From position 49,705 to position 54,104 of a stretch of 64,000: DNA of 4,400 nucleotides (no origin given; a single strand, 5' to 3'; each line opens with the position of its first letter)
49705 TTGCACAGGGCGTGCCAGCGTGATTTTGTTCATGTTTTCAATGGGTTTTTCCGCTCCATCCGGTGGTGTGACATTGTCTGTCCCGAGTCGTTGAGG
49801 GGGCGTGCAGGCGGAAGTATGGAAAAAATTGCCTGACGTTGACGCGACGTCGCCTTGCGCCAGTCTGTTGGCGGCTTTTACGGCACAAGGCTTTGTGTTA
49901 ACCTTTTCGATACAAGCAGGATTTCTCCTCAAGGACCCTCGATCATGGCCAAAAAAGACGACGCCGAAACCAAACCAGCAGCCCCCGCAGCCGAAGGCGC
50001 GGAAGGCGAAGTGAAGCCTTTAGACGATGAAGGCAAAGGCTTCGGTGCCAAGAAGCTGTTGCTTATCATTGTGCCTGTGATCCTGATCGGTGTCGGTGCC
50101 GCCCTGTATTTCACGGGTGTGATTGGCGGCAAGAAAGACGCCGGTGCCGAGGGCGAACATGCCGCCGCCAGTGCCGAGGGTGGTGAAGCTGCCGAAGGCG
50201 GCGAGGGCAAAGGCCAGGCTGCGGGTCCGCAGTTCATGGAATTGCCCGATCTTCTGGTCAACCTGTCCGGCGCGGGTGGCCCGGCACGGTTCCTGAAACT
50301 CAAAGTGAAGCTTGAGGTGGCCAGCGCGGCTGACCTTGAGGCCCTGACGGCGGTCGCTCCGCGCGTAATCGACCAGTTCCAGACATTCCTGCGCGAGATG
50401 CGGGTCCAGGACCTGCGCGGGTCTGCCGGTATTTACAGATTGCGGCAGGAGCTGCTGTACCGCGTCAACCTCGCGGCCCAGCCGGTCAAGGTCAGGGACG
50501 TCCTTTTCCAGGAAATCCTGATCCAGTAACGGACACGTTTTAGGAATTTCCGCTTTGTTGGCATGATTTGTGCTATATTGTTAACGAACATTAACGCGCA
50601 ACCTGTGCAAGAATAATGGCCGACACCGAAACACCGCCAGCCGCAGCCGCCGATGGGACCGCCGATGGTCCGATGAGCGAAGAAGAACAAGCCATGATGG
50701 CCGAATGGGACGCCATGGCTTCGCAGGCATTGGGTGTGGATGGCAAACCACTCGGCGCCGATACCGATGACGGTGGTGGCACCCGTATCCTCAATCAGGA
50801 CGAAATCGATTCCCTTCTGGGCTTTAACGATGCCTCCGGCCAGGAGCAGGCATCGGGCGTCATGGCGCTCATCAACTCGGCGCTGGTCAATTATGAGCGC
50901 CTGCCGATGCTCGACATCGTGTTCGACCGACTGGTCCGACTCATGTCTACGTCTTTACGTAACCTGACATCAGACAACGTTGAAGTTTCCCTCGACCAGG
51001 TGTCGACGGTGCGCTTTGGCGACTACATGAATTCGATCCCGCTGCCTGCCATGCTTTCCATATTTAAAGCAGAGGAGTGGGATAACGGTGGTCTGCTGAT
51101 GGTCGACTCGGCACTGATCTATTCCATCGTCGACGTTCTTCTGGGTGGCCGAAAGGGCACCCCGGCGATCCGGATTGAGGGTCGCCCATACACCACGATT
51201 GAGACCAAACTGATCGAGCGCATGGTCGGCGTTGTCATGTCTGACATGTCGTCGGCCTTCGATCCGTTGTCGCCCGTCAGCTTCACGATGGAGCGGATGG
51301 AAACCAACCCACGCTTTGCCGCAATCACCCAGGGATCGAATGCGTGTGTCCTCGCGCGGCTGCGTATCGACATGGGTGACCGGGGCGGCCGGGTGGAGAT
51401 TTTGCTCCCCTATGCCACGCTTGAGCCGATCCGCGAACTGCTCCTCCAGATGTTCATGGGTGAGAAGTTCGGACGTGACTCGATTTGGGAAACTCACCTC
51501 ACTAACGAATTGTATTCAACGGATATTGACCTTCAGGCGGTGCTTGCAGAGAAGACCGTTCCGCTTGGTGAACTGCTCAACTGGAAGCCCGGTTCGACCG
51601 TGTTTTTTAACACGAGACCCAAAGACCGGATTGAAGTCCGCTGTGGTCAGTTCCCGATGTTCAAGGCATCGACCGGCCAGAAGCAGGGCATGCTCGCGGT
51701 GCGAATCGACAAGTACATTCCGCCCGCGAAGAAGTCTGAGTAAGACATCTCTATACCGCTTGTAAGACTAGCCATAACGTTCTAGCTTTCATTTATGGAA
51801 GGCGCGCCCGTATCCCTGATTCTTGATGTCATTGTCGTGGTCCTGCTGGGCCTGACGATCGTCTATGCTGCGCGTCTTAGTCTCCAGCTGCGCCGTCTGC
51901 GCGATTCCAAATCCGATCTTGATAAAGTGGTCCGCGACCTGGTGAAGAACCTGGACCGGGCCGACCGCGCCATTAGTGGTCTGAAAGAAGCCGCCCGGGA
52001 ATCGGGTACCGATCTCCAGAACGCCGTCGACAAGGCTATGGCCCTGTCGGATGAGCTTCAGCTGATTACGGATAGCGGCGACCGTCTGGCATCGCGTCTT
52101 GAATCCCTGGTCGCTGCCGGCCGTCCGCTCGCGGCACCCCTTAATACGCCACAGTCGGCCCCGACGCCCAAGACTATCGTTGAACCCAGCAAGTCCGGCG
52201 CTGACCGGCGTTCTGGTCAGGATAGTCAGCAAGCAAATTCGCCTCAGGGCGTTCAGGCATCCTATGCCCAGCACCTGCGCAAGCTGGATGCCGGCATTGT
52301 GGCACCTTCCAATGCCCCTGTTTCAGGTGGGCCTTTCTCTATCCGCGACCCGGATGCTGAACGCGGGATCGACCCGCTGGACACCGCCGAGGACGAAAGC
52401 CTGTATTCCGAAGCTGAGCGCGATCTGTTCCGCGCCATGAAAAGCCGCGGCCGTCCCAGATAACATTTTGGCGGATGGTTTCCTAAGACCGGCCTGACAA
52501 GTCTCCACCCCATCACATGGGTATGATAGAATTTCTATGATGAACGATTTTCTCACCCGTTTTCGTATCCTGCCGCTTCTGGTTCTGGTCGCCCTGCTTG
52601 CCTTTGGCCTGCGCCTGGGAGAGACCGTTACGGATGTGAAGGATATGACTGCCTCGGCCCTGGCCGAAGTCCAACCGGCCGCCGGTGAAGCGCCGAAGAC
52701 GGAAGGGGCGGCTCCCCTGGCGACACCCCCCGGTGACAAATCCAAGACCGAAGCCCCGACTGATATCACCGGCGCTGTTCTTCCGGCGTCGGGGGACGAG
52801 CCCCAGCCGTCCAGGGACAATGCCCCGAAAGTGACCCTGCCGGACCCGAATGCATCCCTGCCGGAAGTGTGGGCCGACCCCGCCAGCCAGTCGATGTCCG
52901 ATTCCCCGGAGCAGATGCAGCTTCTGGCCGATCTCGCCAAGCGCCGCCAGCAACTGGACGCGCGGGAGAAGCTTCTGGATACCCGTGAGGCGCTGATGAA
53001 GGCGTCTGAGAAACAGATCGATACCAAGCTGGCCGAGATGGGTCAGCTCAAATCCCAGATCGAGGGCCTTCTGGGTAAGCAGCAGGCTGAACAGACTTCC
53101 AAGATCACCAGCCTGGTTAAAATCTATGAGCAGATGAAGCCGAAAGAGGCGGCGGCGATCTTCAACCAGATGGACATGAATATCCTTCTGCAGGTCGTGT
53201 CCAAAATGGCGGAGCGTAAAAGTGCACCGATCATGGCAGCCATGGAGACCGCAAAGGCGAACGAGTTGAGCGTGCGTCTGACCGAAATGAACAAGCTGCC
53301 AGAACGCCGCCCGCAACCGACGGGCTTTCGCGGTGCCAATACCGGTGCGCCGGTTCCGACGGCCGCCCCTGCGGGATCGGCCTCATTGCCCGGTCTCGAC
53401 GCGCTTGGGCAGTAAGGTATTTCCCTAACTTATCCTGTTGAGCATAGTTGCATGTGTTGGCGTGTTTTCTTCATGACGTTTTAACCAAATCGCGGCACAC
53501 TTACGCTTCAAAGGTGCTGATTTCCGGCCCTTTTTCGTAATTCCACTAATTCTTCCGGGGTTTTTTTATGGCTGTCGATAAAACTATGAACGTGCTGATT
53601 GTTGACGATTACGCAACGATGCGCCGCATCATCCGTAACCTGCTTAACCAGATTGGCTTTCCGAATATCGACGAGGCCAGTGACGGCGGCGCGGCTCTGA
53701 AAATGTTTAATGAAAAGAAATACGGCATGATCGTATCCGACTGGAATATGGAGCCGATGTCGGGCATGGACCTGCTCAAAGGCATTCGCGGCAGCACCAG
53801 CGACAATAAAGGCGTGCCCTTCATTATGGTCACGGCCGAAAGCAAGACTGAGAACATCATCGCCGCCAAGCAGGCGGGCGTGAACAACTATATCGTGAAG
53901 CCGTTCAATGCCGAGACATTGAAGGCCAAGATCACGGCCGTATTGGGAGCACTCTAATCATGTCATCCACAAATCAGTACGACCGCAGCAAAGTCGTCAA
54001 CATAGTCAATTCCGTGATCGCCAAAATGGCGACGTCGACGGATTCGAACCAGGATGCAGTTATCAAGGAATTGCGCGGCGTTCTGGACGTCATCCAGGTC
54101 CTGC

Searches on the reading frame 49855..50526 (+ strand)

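Call 66: search_protein_families(library=pfam, proteins=[window:49855-50526:+], max_evalue=0.0001)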
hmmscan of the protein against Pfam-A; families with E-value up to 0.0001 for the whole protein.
window:49855-50526:+ (224 aa): 1 family
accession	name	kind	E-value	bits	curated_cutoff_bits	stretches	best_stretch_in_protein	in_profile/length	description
PF03748.19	FliL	-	7.1e-19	68.7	24.6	1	127-224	1-103/103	Flagellar basal body-associated protein FliL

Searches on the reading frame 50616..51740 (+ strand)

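Call 66: search_protein_families(library=pfam, proteins=[window:50616-51740:+], max_evalue=0.0001)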
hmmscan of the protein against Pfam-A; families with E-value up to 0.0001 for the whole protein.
window:50616-51740:+ (375 aa): 2 families
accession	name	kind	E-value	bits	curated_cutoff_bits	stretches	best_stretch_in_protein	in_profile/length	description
PF02154.20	FliM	-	3e-62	210.4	27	1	85-276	3-192/192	Flagellar motor switch protein FliM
PF01052.25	FliMN_C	-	9.1e-16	58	23.8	1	298-368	2-72/73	Type III flagellar switch regulator (C-ring) FliN C-term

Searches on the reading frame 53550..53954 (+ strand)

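Call 66: search_protein_families(library=pfam, proteins=[window:53550-53954:+], max_evalue=0.0001)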
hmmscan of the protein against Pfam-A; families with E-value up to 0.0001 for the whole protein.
window:53550-53954:+ (135 aa): 1 family
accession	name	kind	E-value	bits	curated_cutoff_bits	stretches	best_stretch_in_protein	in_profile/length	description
PF00072.30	Response_reg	-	1e-28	100.2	30.2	1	15-128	1-110/111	Response regulator receiver domain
